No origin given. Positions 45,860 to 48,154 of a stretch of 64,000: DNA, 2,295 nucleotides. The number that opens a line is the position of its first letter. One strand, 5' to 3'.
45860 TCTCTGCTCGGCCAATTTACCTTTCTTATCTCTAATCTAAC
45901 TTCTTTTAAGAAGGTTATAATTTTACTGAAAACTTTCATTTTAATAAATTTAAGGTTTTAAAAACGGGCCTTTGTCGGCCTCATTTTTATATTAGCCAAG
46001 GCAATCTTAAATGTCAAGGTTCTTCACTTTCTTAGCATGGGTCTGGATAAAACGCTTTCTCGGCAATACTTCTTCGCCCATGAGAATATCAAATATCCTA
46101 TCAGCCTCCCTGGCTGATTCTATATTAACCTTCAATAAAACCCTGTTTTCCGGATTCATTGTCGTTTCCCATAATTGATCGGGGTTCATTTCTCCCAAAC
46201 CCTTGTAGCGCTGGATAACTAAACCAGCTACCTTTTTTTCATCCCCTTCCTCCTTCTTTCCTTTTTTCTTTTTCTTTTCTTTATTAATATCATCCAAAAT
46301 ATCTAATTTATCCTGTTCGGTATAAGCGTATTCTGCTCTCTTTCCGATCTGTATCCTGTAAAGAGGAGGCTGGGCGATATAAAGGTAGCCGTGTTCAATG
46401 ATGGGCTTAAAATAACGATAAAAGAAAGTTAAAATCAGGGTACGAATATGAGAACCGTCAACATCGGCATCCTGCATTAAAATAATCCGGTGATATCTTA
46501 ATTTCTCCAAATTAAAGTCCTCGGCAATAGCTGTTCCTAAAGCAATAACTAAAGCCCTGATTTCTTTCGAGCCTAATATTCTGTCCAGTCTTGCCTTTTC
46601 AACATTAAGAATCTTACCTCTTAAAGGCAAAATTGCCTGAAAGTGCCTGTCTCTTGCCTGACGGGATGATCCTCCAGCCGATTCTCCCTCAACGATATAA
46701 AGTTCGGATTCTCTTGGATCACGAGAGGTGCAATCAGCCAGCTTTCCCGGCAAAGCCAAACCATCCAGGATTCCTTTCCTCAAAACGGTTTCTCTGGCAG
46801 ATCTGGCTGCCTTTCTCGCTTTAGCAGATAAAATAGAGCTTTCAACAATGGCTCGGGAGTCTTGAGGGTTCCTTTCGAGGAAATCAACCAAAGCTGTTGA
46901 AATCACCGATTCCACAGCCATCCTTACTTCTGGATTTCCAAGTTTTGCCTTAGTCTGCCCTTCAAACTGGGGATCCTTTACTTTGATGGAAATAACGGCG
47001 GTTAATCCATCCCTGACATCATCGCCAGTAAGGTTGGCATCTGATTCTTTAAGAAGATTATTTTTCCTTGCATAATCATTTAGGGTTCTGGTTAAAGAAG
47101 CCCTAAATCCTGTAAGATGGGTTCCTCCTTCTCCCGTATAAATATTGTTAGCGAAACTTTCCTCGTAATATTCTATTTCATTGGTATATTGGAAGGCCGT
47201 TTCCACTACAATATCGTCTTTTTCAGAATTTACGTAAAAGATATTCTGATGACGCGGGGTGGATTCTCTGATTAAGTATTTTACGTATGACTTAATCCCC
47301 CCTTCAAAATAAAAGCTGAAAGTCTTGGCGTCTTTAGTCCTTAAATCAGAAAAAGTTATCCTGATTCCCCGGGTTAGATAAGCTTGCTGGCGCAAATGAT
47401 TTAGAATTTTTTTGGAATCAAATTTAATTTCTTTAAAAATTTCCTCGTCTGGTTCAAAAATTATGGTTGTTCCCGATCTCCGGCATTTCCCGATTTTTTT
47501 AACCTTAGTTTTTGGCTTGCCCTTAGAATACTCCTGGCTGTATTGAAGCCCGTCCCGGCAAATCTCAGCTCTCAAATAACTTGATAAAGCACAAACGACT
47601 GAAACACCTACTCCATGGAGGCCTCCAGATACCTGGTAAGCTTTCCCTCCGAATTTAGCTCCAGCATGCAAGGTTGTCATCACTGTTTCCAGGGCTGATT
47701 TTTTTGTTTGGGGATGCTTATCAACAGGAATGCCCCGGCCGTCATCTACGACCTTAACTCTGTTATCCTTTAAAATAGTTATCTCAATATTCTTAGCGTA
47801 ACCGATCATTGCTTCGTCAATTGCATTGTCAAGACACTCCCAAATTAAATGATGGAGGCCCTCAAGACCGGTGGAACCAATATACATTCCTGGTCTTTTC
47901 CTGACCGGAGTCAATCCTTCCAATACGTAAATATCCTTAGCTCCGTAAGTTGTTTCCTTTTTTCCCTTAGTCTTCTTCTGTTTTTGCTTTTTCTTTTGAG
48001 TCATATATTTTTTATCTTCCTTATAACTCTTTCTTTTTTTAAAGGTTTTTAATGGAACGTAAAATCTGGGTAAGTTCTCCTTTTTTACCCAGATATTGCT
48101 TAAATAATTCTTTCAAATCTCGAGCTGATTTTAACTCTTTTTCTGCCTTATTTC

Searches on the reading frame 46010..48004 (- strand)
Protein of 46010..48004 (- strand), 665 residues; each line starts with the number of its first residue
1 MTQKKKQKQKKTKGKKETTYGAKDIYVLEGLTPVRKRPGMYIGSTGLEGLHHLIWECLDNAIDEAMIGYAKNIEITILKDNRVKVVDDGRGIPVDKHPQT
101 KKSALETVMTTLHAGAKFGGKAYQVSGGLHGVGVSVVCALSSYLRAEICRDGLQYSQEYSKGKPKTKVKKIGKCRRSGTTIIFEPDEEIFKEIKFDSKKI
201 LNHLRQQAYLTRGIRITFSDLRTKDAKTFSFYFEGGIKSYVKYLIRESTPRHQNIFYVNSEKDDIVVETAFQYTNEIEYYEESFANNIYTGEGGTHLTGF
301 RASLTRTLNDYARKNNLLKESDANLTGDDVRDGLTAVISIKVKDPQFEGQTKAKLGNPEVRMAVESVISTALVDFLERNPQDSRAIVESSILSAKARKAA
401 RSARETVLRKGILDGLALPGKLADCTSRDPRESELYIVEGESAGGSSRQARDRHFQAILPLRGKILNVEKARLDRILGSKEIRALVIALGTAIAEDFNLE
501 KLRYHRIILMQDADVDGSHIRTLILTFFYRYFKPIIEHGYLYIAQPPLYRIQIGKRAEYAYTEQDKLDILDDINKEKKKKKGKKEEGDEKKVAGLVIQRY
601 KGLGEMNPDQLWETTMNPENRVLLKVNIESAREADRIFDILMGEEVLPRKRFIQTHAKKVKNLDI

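Call 10: find_related_loci(query=window:46010-48004:-, collection=genome_contigs, flank=4000)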
Query window:46010-48004:- (665 aa) in genome_contigs; peptide patterns used: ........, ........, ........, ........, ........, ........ (x = any residue, [..] = any of these).
599 stretches matched a pattern (row limit reached: there are more); 194 encode a relative of the query (tblastn E <= 1e-3); the best 80 are kept; 80 distinct loci.
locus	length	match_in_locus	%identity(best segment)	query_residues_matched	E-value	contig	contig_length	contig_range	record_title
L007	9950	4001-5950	73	2-665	0e+0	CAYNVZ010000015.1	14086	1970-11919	MAG TPA_asm: uncultured Candidatus Saccharibacteria bacterium isolate binchicken_co256_230 genome assembly, contig: NODE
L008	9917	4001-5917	67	20-665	0e+0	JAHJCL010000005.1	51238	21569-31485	MAG: Patescibacteria group bacterium isolate Modern_marine.mb.304 Modern_marine.mb.304_k141_236349, whole genome shotgun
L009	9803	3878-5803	66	8-665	0e+0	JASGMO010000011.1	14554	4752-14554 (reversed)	MAG: Patescibacteria group bacterium isolate DJKA126_ANT-KO_bin.17 scaffold_1829, whole genome shotgun sequence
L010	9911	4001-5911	66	13-665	0e+0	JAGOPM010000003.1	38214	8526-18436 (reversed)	Candidatus Parcubacteria bacterium isolate Go_SlDig_bin_140 Go_SlDig_2811_length_38214_cov_5.835272, whole genome shotgu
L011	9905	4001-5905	66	16-665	0e+0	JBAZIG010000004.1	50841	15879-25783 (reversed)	MAG: Candidatus Paceibacterota bacterium isolate SO_2017_LW3_9 NODE_1415_length_50841_cov_3.177939_LW162_2017, whole gen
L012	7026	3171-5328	63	11-665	0e+0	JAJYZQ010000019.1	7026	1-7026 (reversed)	MAG: bacterium isolate FK5.bin30 NODE_18248_length_7026_cov_0.951007, whole genome shotgun sequence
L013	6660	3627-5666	60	13-665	0e+0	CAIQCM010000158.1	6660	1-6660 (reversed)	uncultured bacterium isolate T8_bin-506 genome assembly, contig: bin-506:158/160, whole genome shotgun sequence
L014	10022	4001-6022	61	11-665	0e+0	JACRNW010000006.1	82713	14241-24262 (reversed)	MAG: Candidatus Falkowbacteria bacterium isolate NC_groundwater_1945_Pr3_S-0.2um_44_4 scaffold_42751, whole genome shotg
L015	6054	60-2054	62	20-665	0e+0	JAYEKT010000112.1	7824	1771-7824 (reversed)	MAG: Patescibacteria group bacterium isolate MAG130 MAG130_112, whole genome shotgun sequence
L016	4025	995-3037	60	12-665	0e+0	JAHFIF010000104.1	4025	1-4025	MAG: bacterium isolate nzgw356 NODE_31116_length_4026_cov_2.554417, whole genome shotgun sequence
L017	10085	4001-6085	58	1-665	0e+0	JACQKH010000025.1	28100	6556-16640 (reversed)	MAG: Candidatus Kerfeldbacteria bacterium isolate NC_groundwater_1172_Ag_S-0.1um_55_34 S_p1_S3_coassembly_k141_862542, w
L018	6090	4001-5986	60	20-665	0e+0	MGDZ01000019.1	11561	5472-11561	MAG: Candidatus Uhrbacteria bacterium RIFCSPHIGHO2_02_FULL_57_19 rifcsphigho2_02_scaffold_19587, whole genome shotgun se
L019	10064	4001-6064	56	16-665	0e+0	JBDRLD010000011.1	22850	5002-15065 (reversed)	MAG: Candidatus Uhrbacteria bacterium isolate MEGAHIT-group-1.76 k141_8049044, whole genome shotgun sequence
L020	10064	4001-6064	57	13-665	0e+0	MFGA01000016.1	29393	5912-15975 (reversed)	MAG: Candidatus Falkowbacteria bacterium RIFOXYA2_FULL_38_12 rifoxya2_full_scaffold_556, whole genome shotgun sequence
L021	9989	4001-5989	59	20-665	0e+0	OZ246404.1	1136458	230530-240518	MAG: uncultured Candidatus Saccharibacteria bacterium isolate SRP220891_co2_302 genome assembly, chromosome: 1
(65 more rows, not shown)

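Call 28: find_related_loci(query=window:46010-48004:-, collection=metagenome_contigs, flank=4000)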
Query window:46010-48004:- (665 aa) in metagenome_contigs; peptide patterns used: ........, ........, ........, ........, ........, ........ (x = any residue, [..] = any of these).
600 stretches matched a pattern (row limit reached: there are more); 39 encode a relative of the query (tblastn E <= 1e-3); 39 distinct loci.
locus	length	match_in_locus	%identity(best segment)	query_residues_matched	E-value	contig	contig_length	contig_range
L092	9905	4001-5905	66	16-665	0e+0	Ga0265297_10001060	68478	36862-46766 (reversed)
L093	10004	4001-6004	61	11-665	0e+0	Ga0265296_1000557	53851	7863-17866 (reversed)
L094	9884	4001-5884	60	19-665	0e+0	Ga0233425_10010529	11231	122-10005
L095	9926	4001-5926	52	12-665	0e+0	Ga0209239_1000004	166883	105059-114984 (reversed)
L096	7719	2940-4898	53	1-665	0e+0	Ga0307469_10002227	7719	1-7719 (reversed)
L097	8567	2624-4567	52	6-665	0e+0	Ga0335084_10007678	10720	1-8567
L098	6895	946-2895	52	6-665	0e+0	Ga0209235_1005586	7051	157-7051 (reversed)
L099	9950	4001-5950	52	6-665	0e+0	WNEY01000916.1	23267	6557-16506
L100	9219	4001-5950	51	4-665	0e+0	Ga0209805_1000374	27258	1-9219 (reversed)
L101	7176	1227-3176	51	4-665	0e+0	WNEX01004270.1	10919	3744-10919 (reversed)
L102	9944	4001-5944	51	6-665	0e+0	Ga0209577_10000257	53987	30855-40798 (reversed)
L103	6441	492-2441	52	6-665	0e+0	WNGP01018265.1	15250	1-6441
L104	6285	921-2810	52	20-665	0e+0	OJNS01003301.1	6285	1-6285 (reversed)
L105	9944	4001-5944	52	6-665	0e+0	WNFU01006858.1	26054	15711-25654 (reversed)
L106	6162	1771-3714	51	6-665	0e+0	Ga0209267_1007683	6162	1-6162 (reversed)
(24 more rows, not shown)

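Call 29: find_homologous_proteins(query=window:46010-48004:-, max_evalue=1e-100)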
Query window:46010-48004:- (665 aa): 8000 proteins with E <= 1e-100 among 8000 candidates; the best 120 are listed.
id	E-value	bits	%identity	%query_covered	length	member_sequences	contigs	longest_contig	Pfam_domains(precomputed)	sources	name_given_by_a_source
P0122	0.0e+0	1482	100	100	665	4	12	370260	PF00986.27,PF02518.32,PF01751.29,PF00204.32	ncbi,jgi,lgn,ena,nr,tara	ncbi:MAG: DNA topoisomerase (ATP-hydrolyzing) subunit B [Parcubacteria group bacterium]|nr:DNA topoi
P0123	0.0e+0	1154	76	97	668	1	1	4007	PF00986.27,PF02518.32,PF01751.29,PF00204.32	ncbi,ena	-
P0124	0.0e+0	1146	76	99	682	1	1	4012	PF00986.27,PF02518.32,PF01751.29,PF00204.32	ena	-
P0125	0.0e+0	1139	76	98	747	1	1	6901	PF00986.27,PF02518.32,PF01751.29,PF00204.32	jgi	jgi:DNA gyrase subunit B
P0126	0.0e+0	1135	75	99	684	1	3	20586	PF00986.27,PF02518.32,PF01751.29,PF00204.32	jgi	-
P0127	0.0e+0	1135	75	98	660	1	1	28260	PF00986.27,PF02518.32,PF01751.29,PF00204.32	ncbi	ncbi:MAG: DNA topoisomerase (ATP-hydrolyzing) subunit B [Candidatus Nealsonbacteria bacterium]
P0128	0.0e+0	1134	74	100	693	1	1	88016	PF00986.27,PF02518.32,PF01751.29,PF00204.32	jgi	jgi:DNA gyrase subunit B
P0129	0.0e+0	1134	75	98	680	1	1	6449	PF00986.27,PF02518.32,PF01751.29,PF00204.32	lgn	-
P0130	0.0e+0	1134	75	99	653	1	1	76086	PF00986.27,PF02518.32,PF01751.29,PF00204.32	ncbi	ncbi:MAG: DNA topoisomerase (ATP-hydrolyzing) subunit B [Minisyncoccales bacterium]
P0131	0.0e+0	1134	76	99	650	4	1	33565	PF00986.27,PF02518.32,PF01751.29,PF00204.32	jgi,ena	-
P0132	0.0e+0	1132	75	98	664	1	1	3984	PF00986.27,PF02518.32,PF01751.29,PF00204.32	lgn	-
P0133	0.0e+0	1130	73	100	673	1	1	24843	PF00986.27,PF02518.32,PF01751.29,PF00204.32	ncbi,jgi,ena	-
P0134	0.0e+0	1129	73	100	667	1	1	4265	PF00986.27,PF02518.32,PF01751.29,PF00204.32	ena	-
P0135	0.0e+0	1127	74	98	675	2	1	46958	PF00986.27,PF02518.32,PF01751.29,PF00204.32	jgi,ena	-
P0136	0.0e+0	1126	73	99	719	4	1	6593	PF00986.27,PF02518.32,PF01751.29,PF00204.32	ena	-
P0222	0.0e+0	1105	-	-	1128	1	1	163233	PF00986.27,PF02518.32,PF13392.13,PF01751.29,PF00204.32,PF14890.12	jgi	-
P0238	0.0e+0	1103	74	98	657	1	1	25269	PF00986.27,PF02518.32,PF01751.29,PF00204.32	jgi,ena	-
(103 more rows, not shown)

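Call 30: find_encoding_contigs(protein=P0238, flank=10000, max_places=1)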
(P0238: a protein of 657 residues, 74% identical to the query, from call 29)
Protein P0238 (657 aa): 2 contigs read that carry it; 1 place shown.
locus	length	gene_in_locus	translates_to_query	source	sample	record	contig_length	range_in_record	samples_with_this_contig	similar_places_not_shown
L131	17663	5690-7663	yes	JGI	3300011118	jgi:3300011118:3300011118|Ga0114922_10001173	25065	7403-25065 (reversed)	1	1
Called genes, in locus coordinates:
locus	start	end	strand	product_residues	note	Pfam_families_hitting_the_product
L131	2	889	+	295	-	?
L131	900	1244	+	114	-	PF18924:DUF5674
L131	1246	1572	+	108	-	-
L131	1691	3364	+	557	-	PF12728:HTH_17, PF13411:MerR_1 (weak), PF00391:PEP-utilizers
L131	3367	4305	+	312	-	PF01326:PPDK_N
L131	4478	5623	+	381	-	PF01409:tRNA-synt_2d, PF03147:FDX-ACB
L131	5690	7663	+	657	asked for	PF02518:HATPase_c, PF00204:DNA_gyraseB, PF01751:Toprim, PF00986:DNA_gyraseB_C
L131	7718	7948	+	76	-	PF00584:SecE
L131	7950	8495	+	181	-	PF02357:NusG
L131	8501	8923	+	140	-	PF03946:Ribosomal_L11_N, PF00298:Ribosomal_L11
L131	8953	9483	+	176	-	PF00383:dCMP_cyt_deam_1, PF14437:MafB19-deam (weak)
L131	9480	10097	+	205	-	PF01712:dNK, PF02223:Thymidylate_kin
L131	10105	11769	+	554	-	PF02511:Thy1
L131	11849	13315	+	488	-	PF02934:GatB_N, PF02637:GatB_Yqey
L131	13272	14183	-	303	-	PF01745:IPT, PF01715:IPPT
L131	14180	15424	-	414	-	PF00919:UPF0004, PF04055:Radical_SAM, PF01938:TRAM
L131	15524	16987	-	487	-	PF18915:DUF5667, PF00050:Kazal_1, PF07648:Kazal_2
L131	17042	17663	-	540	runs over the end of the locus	-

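Call 31: find_encoding_contigs(protein=P0222, flank=10000, max_places=1)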
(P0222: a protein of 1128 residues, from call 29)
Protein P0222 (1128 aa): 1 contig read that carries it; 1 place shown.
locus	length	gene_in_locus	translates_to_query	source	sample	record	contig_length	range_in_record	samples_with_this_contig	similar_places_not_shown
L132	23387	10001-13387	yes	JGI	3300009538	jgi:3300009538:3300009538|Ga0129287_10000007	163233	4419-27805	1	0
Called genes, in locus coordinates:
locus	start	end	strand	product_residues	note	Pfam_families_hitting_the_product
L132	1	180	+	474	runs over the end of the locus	PF01425:Amidase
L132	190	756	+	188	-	-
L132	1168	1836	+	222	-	PF04218:CENP-B_N (faint), PF13384:HTH_23 (weak), PF13518:HTH_28 (weak)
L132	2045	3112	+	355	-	PF01926:MMR_HSR1, PF02421:FeoB_N (weak), PF06071:YchF-GTPase_C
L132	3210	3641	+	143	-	-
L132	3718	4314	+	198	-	PF00156:Pribosyltran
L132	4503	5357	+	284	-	PF00215:OMPdecase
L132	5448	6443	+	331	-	-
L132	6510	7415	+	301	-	PF01063:Aminotran_4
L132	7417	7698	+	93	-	PF01817:CM_2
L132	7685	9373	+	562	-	PF02153:PDH_N, PF20463:PDH_C, PF00800:PDT, PF01842:ACT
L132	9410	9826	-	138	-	-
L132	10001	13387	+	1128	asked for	PF02518:HATPase_c, PF00204:DNA_gyraseB, PF14890:Intein_splicing, PF13392:HNH_3 (weak), PF01751:Toprim, PF00986:DNA_gyraseB_C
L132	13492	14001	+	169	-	-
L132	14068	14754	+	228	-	PF12705:PDDEXK_1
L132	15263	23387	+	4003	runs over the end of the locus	PF12728:HTH_17 (faint)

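Call 32: find_encoding_contigs(protein=P0131, flank=10000, max_places=1)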
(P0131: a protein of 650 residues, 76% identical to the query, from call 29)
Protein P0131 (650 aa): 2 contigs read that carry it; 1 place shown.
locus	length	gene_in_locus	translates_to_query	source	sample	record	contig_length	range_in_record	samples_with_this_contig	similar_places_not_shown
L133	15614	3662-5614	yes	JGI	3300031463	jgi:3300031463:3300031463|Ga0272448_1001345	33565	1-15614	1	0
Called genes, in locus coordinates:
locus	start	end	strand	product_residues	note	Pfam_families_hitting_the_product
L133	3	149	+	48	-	?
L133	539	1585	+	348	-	PF02912:Phe_tRNA-synt_N, PF01409:tRNA-synt_2d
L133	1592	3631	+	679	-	PF03483:B3_4, PF03484:B5, PF17759:tRNA_synthFbeta, PF03147:FDX-ACB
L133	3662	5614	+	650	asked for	PF02518:HATPase_c, PF00204:DNA_gyraseB, PF01751:Toprim, PF00986:DNA_gyraseB_C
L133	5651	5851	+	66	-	PF00584:SecE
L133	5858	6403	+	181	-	PF02357:NusG, PF00467:KOW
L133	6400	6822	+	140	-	PF03946:Ribosomal_L11_N, PF00298:Ribosomal_L11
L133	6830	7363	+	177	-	PF00383:dCMP_cyt_deam_1, PF14437:MafB19-deam (weak)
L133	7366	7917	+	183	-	PF13238:AAA_18, PF21448:DNMK (faint)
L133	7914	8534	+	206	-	PF02223:Thymidylate_kin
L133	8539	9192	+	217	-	PF02511:Thy1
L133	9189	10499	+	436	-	PF00464:SHMT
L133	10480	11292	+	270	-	PF00763:THF_DHG_CYH, PF02882:THF_DHG_CYH_C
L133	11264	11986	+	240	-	PF01791:DeoC (weak)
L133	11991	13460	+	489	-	PF02934:GatB_N, PF02637:GatB_Yqey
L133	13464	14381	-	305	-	PF01745:IPT, PF01715:IPPT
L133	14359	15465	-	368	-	PF00919:UPF0004, PF04055:Radical_SAM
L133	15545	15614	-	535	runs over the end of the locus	-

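Call 33: find_encoding_contigs(protein=P0130, flank=10000, max_places=1)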
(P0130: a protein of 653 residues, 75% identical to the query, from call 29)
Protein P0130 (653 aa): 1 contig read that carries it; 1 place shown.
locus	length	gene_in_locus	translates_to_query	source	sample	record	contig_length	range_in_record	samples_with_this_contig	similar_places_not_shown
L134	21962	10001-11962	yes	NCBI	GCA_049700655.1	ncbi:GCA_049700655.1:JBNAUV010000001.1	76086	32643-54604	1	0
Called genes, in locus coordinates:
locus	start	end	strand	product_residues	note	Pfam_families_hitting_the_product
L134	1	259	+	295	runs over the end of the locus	PF13177:DNA_pol3_delta2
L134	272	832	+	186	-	PF01765:RRF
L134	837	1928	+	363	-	PF02163:Peptidase_M50, PF13180:PDZ_2 (faint)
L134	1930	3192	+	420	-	PF00587:tRNA-synt_2b, PF03129:HGTP_anticodon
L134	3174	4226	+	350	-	PF00022:Actin (faint), PF06723:MreB_Mbl, PF00012:HSP70, PF11104:PilM_2 (faint), PF14450:FtsA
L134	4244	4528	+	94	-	PF02686:GatC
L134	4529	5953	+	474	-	PF01425:Amidase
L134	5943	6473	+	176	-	-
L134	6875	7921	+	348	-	PF02912:Phe_tRNA-synt_N, PF01409:tRNA-synt_2d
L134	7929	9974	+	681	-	PF03483:B3_4, PF03484:B5, PF17759:tRNA_synthFbeta, PF03147:FDX-ACB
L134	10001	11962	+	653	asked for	PF02518:HATPase_c, PF00204:DNA_gyraseB, PF01751:Toprim, PF00986:DNA_gyraseB_C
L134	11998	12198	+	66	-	PF00584:SecE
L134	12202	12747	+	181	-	PF02357:NusG, PF00467:KOW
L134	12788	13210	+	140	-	PF03946:Ribosomal_L11_N, PF00298:Ribosomal_L11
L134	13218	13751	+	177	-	PF00383:dCMP_cyt_deam_1, PF14437:MafB19-deam (weak)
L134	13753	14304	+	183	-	PF13238:AAA_18, PF21448:DNMK (faint)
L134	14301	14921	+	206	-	PF02223:Thymidylate_kin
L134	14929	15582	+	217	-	PF02511:Thy1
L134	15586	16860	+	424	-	PF00464:SHMT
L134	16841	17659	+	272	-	PF00763:THF_DHG_CYH, PF02882:THF_DHG_CYH_C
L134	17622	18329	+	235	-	PF01791:DeoC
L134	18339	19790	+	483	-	PF02934:GatB_N, PF02637:GatB_Yqey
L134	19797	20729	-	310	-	PF01745:IPT, PF01715:IPPT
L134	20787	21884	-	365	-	PF00919:UPF0004, PF04055:Radical_SAM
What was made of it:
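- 46007..48004 (-): gyrB, first gene of the conserved block gyrB-secE-nusG-rplK-...-gatB. It now lies directly downstream of the stub. Synteny with L131, L133 and L134 (calls 30, 32, 33).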
